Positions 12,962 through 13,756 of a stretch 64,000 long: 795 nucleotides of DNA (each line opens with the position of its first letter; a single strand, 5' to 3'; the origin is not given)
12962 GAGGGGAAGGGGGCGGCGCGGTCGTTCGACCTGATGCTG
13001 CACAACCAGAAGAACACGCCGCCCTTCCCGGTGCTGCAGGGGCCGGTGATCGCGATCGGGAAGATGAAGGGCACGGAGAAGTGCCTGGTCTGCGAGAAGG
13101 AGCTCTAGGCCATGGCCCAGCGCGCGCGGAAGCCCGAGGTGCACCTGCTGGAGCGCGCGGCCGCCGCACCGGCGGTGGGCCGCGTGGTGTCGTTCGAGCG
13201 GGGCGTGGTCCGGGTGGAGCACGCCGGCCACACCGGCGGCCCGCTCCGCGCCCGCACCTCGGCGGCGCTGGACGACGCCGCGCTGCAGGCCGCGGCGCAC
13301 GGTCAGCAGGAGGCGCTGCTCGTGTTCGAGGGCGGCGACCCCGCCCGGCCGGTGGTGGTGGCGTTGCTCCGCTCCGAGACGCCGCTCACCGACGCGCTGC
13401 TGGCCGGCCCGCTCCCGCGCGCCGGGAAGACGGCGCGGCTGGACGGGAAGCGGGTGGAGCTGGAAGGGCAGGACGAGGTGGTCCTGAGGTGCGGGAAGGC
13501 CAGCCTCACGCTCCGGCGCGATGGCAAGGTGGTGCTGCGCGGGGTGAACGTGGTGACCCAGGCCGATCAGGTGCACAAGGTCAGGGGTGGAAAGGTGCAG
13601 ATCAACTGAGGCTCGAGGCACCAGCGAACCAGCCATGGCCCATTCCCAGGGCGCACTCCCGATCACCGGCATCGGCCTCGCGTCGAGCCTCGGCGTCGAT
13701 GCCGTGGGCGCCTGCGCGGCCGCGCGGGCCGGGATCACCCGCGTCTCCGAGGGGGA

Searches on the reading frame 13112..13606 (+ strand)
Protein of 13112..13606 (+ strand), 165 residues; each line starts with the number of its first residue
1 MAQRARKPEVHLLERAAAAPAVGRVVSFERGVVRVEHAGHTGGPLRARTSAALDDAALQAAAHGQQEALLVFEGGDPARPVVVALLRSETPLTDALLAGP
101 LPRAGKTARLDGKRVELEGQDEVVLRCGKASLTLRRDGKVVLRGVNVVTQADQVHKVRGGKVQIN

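Call 5: search_protein_families(library=pfam, proteins=[window:13112-13606:+], max_evalue=0.1)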
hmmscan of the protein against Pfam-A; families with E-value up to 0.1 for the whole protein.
window:13112-13606:+ (165 aa): 1 family
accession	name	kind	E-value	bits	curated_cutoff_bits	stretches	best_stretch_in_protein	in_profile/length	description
PF20093.5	DUF6484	-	1.5e-13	51.7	27.6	1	22-86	1-61/61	Domain of unknown function (DUF6484)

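Call 13: search_protein_families(library=ncbifam, proteins=[window:13112-13606:+], max_evalue=0.1)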
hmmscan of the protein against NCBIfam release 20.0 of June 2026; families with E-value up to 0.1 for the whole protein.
window:13112-13606:+ (165 aa): 0 families
